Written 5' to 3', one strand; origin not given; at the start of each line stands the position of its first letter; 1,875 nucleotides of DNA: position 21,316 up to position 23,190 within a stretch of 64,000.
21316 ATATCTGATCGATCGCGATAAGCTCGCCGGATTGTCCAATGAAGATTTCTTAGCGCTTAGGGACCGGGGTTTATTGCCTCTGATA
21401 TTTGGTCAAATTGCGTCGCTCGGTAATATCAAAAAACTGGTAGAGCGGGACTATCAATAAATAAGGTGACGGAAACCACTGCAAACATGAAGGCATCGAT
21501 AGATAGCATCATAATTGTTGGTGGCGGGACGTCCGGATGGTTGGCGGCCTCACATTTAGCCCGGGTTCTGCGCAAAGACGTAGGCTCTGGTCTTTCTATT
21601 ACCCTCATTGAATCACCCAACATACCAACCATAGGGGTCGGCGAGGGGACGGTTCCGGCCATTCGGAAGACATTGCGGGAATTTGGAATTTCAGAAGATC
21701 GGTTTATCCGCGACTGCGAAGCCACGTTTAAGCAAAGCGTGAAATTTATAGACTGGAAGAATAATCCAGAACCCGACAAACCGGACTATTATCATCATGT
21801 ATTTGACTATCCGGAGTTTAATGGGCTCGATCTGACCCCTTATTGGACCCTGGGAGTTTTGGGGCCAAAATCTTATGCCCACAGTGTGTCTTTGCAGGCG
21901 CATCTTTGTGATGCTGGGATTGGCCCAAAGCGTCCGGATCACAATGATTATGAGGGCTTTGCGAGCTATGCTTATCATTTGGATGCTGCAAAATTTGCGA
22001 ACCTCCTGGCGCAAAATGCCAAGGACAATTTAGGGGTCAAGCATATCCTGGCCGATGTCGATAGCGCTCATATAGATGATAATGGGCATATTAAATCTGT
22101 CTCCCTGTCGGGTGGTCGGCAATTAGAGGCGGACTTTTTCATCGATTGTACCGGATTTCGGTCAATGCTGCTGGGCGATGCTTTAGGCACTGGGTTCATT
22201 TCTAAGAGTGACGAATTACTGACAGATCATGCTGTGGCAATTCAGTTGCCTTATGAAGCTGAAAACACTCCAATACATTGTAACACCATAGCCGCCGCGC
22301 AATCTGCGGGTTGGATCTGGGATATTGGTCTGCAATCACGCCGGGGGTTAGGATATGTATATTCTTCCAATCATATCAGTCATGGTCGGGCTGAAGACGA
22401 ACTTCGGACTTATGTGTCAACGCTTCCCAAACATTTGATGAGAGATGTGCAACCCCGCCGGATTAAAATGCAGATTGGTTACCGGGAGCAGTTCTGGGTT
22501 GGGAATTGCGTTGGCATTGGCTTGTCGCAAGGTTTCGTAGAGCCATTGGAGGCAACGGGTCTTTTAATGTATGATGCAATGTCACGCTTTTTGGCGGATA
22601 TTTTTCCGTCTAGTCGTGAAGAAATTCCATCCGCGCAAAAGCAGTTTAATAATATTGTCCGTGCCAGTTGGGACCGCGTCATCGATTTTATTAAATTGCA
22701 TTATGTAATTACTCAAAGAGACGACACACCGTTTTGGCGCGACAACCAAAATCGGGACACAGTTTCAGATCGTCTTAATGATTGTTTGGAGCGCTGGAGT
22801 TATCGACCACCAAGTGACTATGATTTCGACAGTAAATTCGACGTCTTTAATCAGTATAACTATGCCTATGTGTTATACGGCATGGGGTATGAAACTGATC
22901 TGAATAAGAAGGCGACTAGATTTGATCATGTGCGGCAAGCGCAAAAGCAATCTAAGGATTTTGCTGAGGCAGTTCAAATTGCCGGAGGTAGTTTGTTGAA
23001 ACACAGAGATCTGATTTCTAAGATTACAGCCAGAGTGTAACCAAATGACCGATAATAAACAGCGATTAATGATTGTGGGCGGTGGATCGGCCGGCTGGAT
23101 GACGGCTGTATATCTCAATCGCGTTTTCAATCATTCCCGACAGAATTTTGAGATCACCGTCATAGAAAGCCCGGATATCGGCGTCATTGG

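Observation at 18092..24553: TonB-dependent receptor + SapC + two tandem halogenase-like flavoproteins embedded in the GlcNAc/chitin regulon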

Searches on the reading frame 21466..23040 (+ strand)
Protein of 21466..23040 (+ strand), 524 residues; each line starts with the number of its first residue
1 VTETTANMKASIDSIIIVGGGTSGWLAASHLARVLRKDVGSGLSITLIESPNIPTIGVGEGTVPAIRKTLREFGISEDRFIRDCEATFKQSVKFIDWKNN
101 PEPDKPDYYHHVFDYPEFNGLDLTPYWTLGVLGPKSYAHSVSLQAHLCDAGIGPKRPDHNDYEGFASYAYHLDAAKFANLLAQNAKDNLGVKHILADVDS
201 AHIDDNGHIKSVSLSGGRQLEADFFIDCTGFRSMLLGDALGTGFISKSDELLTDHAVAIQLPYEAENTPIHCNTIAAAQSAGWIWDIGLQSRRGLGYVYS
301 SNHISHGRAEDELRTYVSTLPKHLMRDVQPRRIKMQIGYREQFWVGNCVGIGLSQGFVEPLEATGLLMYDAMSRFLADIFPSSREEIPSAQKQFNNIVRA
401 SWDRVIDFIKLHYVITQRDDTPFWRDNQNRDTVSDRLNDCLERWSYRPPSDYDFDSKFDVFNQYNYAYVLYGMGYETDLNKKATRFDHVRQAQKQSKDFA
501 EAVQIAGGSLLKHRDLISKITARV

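Call 3: search_protein_families(library=pfam, proteins=[window:21466-23040:+])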
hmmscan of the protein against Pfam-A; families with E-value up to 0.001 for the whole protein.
window:21466-23040:+ (524 aa): 4 families
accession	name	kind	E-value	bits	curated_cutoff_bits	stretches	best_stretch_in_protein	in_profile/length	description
PF04820.20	Trp_halogenase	-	3.9e-129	431.9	21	1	15-481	2-450/458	Tryptophan halogenase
PF01266.30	DAO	-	7.2e-06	26.2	27.9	0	165-243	139-216/353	FAD dependent oxidoreductase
PF07992.20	Pyr_redox_2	-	0.00014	21.9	26.1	0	14-54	2-36/291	Pyridine nucleotide-disulphide oxidoreductase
PF12831.13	FAD_oxidored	-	0.00062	19.6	27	0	183-230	99-145/416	FAD dependent oxidoreductase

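Call 4: search_protein_families(library=ncbifam, proteins=[window:21466-23040:+])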
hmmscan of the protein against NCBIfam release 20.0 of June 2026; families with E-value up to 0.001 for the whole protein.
window:21466-23040:+ (524 aa): 5 families
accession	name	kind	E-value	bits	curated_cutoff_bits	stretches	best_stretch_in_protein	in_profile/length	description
NF049967.1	QhpG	equivalog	5.8e-11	41.9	240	1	170-366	80-272/423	flavin-dependent monooxygenase QhpG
NF038174.1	maturase_GoxB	equivalog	4.9e-07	29.1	400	1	172-293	96-209/358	glycine oxidase maturase GoxB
TIGR02032.1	GG-red-SF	subfamily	5.9e-07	29.5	158.8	1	167-366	83-283/297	geranylgeranyl reductase family protein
NF038171.1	maturase_LodB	equivalog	9.7e-05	21.6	400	0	15-85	2-66/361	lysine-epsilon-oxidase maturase LodB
TIGR01790.1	carotene-cycl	subfamily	0.00047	19.4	209.5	0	170-235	79-142/387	lycopene cyclase family protein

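Call 5: search_solved_structures(query=window:21466-23040:+, show_alignments=3)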
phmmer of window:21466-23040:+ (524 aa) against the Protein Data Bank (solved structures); distinct sequences matched with E-value up to 0.001: 31.
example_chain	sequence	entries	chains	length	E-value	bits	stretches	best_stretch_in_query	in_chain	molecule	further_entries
9lu2_A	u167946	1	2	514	1.5e-145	489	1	11-497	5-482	L11-2 tryptophan halogenase putative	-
2pyx_A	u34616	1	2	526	6.1e-116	391.3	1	8-521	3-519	Tryptophan halogenase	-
9ltb_A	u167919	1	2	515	3.1e-112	379.1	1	14-491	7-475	Tryptophan halogenase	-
4lu6_A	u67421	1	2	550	2.9e-87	296.7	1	6-497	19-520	Flavin-dependent tryptophan halogenase RebH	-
2e4g_A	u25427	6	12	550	9.6e-87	295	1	6-503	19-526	Tryptophan halogenase | Tryptophan 7-halogenase RebH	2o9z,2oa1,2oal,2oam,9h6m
7ju0_A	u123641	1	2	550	4.2e-86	292.9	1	6-503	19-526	Flavin-dependent tryptophan halogenase RebH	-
6p00_A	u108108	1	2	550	9.3e-86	291.7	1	6-495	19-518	Flavin-dependent tryptophan halogenase RebH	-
5hy5_A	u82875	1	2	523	5.4e-85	289.2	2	159-474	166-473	Tryptophan 6-halogenase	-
6p2v_A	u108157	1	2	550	1.3e-84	288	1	6-495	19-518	Flavin-dependent tryptophan halogenase RebH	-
8fov_A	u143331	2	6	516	1.4e-84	287.8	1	13-475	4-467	Tryptophan 5-halogenase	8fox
5lv9_A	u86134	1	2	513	9.7e-84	285.1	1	13-474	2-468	thermophilic tryptophan halogenase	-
6nsd_A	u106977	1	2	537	1.4e-83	284.6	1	14-480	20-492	Tryptophan halogenase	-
4z44_A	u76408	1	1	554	7.9e-82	278.8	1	7-461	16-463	Flavin-dependent tryptophan halogenase PrnA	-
4z43_A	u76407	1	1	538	1.6e-81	277.8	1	10-466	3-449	Flavin-dependent tryptophan halogenase PrnA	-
2apg_A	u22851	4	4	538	1.8e-81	277.6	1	10-466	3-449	tryptophan halogenase PrnA | tryptophan halogenase, PrnA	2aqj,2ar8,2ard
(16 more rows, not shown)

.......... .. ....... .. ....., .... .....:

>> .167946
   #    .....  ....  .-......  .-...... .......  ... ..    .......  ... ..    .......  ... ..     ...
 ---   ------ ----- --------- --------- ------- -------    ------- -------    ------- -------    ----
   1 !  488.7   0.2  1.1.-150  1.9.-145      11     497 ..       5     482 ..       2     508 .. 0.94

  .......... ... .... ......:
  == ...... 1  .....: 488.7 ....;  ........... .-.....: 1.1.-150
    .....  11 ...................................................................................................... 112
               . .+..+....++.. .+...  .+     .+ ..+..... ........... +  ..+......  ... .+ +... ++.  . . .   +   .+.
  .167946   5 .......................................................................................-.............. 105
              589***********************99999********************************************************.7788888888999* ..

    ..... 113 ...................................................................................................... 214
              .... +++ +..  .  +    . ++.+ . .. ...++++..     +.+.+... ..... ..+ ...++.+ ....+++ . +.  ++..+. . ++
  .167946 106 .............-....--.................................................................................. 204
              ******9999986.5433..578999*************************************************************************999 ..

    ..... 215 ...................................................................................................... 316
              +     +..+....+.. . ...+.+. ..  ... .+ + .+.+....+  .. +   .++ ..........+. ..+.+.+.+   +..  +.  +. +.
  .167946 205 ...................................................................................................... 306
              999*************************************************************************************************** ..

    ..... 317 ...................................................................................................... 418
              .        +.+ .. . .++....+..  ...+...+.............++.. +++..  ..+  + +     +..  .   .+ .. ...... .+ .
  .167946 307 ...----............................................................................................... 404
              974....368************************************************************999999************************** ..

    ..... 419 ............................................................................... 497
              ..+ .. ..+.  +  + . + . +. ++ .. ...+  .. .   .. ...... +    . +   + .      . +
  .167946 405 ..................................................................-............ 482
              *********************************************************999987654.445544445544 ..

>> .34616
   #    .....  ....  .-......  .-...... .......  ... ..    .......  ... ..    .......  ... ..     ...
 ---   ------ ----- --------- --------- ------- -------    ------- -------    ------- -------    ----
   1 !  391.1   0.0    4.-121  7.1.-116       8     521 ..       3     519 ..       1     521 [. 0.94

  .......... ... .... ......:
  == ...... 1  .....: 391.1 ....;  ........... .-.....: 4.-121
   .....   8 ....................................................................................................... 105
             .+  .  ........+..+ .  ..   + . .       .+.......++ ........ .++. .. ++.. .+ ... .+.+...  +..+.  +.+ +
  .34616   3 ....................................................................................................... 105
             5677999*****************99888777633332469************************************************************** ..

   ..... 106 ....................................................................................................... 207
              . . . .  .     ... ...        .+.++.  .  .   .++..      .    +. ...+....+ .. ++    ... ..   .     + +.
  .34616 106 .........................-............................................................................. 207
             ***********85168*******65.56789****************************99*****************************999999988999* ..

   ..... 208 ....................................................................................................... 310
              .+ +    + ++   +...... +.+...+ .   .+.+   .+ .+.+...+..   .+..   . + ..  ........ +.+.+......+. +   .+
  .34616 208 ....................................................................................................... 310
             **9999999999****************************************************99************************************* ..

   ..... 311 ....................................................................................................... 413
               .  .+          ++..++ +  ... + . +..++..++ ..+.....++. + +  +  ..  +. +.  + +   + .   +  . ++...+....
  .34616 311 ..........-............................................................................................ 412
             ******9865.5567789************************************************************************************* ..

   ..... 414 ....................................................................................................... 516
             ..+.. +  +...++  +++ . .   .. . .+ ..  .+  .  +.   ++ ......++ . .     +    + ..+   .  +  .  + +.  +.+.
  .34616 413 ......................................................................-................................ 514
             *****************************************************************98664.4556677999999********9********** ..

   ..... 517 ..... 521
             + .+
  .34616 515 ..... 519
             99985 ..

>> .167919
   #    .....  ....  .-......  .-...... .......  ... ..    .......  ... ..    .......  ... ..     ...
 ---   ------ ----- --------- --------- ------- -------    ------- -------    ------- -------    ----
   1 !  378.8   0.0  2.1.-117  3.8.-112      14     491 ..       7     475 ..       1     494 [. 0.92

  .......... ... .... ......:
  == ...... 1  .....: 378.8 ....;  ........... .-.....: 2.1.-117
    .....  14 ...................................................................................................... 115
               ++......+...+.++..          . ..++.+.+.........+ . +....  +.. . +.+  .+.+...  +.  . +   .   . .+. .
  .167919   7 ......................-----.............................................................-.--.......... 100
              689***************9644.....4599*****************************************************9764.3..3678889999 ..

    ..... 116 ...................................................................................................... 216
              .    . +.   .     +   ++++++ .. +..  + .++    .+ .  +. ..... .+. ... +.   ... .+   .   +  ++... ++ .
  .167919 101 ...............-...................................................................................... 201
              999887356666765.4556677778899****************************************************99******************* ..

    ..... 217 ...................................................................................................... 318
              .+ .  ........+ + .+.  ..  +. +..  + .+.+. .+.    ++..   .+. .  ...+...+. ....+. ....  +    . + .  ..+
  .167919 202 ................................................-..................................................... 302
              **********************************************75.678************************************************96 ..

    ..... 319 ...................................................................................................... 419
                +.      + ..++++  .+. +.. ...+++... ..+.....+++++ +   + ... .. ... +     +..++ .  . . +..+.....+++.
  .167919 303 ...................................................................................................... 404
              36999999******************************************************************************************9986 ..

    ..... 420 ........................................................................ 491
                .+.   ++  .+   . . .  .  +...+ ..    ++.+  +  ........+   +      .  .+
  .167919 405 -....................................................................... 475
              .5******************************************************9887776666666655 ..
